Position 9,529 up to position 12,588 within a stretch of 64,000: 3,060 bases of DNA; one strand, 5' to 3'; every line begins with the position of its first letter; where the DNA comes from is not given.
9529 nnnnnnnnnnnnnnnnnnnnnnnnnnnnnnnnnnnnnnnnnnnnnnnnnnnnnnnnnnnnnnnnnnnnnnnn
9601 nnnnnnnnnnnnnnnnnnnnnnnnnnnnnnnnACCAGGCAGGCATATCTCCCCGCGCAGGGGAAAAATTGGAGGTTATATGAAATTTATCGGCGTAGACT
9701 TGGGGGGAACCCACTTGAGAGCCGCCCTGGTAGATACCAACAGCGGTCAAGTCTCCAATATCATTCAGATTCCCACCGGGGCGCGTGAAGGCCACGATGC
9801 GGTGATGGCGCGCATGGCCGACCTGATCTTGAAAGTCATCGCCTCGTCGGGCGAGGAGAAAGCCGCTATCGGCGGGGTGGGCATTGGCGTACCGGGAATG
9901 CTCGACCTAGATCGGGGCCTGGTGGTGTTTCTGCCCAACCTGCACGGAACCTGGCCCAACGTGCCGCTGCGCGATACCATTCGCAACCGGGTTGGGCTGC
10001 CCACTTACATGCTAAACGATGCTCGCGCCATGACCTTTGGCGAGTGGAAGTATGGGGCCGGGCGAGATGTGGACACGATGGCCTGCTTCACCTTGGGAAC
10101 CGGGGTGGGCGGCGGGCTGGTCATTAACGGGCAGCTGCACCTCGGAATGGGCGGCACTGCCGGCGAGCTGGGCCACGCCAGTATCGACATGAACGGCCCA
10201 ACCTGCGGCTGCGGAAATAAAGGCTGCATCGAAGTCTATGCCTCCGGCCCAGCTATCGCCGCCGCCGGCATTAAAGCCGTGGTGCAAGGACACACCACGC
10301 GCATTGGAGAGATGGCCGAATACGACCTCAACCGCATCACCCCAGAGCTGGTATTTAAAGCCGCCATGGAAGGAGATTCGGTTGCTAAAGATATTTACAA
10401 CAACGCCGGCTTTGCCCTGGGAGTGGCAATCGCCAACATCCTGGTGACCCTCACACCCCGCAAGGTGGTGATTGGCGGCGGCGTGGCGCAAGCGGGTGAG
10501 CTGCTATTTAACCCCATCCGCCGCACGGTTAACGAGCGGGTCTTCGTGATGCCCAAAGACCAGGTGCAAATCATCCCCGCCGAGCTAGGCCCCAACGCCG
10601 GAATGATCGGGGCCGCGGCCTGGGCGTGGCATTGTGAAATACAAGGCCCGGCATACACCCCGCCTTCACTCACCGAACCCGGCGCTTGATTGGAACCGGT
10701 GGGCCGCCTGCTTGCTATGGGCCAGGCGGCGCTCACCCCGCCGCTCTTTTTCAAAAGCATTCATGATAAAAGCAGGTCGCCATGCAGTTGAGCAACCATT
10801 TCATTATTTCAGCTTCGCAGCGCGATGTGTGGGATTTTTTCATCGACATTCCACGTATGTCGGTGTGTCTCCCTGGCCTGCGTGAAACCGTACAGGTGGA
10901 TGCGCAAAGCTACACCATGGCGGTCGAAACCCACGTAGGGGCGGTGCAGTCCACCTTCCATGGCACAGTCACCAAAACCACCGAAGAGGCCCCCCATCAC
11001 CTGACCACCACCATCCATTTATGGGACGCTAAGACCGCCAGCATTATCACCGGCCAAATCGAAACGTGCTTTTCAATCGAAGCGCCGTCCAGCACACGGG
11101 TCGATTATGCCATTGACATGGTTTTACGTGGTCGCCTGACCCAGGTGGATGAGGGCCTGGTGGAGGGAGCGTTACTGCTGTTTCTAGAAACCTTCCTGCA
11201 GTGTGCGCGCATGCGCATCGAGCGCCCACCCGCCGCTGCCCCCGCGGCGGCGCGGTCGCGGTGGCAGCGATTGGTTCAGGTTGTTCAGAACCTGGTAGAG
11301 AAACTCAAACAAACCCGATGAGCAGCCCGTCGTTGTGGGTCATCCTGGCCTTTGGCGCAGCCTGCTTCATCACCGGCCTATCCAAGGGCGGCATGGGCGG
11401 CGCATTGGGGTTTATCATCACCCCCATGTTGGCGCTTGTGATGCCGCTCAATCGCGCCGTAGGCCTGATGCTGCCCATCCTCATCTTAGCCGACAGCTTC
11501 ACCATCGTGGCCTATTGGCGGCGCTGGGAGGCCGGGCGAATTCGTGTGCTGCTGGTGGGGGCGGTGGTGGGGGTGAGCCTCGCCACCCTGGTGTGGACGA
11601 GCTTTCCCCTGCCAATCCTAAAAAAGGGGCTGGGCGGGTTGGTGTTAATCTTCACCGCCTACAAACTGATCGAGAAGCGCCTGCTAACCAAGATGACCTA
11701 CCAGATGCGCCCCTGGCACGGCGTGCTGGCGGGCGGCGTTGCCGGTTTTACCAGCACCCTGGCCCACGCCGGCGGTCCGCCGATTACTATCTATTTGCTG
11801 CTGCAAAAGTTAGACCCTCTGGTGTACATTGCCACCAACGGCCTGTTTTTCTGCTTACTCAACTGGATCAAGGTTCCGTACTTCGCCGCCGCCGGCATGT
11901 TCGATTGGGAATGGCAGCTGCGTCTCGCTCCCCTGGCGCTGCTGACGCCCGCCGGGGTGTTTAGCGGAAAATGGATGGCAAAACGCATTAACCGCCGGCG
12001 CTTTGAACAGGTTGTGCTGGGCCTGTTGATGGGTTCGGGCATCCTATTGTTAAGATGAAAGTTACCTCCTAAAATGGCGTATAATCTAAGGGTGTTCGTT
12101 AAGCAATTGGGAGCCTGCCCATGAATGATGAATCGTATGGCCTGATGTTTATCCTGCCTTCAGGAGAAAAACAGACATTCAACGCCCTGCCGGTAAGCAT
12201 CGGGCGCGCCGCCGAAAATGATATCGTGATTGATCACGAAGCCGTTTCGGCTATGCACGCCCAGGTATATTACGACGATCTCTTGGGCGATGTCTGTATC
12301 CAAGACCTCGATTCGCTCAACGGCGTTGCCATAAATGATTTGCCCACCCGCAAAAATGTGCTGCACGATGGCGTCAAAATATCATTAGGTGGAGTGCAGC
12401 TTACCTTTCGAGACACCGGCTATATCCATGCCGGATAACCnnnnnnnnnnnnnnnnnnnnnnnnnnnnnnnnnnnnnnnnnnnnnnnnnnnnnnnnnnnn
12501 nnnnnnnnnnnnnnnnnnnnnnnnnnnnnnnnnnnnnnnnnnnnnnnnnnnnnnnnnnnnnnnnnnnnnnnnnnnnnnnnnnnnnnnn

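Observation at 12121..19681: Self-contained Ser/Thr phospho-signalling operon: FHA - Zn/pseudokinase/PP2C - vWA - ZnFHA - ZnFHA - receptor kinase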

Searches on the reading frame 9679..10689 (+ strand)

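Call 3: search_protein_families(library=pfam, proteins=[window:9679-10689:+], max_evalue=0.01)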
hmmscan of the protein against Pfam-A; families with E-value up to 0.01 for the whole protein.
window:9679-10689:+ (336 aa): 2 families
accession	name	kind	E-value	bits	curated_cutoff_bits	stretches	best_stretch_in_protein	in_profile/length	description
PF00480.26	ROK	-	8e-74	249.2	22.9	1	4-316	2-291/294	ROK family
PF01869.26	BcrAD_BadFG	-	9.1e-08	32.4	31.5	1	4-74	1-72/271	BadF/BadG/BcrA/BcrD ATPase family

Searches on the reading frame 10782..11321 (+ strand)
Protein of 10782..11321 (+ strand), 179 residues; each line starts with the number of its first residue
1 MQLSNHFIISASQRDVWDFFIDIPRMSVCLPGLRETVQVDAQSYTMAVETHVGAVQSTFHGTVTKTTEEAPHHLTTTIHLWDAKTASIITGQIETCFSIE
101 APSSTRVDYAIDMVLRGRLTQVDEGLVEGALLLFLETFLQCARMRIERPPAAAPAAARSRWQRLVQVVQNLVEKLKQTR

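Call 3: search_protein_families(library=pfam, proteins=[window:10782-11321:+], max_evalue=0.01)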
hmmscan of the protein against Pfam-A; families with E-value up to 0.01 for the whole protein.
window:10782-11321:+ (179 aa): 3 families
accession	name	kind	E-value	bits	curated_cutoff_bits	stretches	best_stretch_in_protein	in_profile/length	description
PF06240.19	COXG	-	7.8e-12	45.5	22.2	1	7-145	3-138/140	Carbon monoxide dehydrogenase subunit G (CoxG)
PF10604.15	Polyketide_cyc2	-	8e-05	23.4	27.4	1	7-113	8-108/142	Polyketide cyclase / dehydrase and lipid transport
PF03364.25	Polyketide_cyc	-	0.003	18.3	23.4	1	9-70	1-63/126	Polyketide cyclase / dehydrase and lipid transport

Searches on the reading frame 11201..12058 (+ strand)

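Call 3: search_protein_families(library=pfam, proteins=[window:11201-12058:+], max_evalue=0.01)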
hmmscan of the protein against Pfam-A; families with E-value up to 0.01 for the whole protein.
window:11201-12058:+ (285 aa): 1 family
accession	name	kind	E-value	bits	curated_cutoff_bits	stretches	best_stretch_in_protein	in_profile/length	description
PF01925.25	TauE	-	4e-32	112.2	32.6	1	53-282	3-236/237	Sulfite exporter TauE/SafE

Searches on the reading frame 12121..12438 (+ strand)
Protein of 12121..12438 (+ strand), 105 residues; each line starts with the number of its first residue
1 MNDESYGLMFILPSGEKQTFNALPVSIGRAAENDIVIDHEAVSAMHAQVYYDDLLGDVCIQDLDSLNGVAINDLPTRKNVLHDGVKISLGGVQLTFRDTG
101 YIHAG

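Call 3: search_protein_families(library=pfam, proteins=[window:12121-12438:+], max_evalue=0.01)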
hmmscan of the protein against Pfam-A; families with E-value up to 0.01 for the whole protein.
window:12121-12438:+ (105 aa): 2 families
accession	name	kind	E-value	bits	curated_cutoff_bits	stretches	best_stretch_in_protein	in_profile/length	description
PF00498.31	FHA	-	1.2e-15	58.1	20.7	1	25-90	1-67/67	FHA domain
PF16697.10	Yop-YscD_cpl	-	2.4e-09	37.8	33.2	1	15-98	9-92/94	Inner membrane component of T3SS, cytoplasmic domain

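Call 5: search_protein_families(library=ncbifam, proteins=[window:12121-12438:+], max_evalue=0.01)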
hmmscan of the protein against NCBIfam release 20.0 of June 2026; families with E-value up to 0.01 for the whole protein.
window:12121-12438:+ (105 aa): 5 families
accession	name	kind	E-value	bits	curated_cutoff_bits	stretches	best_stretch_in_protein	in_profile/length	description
NF049868.1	FhaB_Rv0019c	equivalog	8.9e-10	38.8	125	1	15-91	78-153/158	FHA domain-containing protein FhaB/FipA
NF041660.2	oxygluDhInhib_OdhI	equivalog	1.3e-07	31.6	200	1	25-96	58-127/130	oxoglutarate dehydrogenase inhibitor Odhl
NF052573.1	HisKinEspAMyxo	equivalog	4.6e-06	24.9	1400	1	25-93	48-115/755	serine histidine kinase EspA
TIGR03354.1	VI_FHA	hypoth_equivalog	1e-05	25.5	120.25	1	18-94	19-99/420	type VI secretion system-associated FHA domain protein TagH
NF033760.1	gliding_GltG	equivalog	0.00084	18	650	1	20-97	21-97/650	adventurous gliding motility protein GltG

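Call 6: search_protein_families(library=padloc, proteins=[window:12121-12438:+], max_evalue=0.01)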
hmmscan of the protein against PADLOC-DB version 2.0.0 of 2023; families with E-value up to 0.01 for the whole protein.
window:12121-12438:+ (105 aa): 0 families
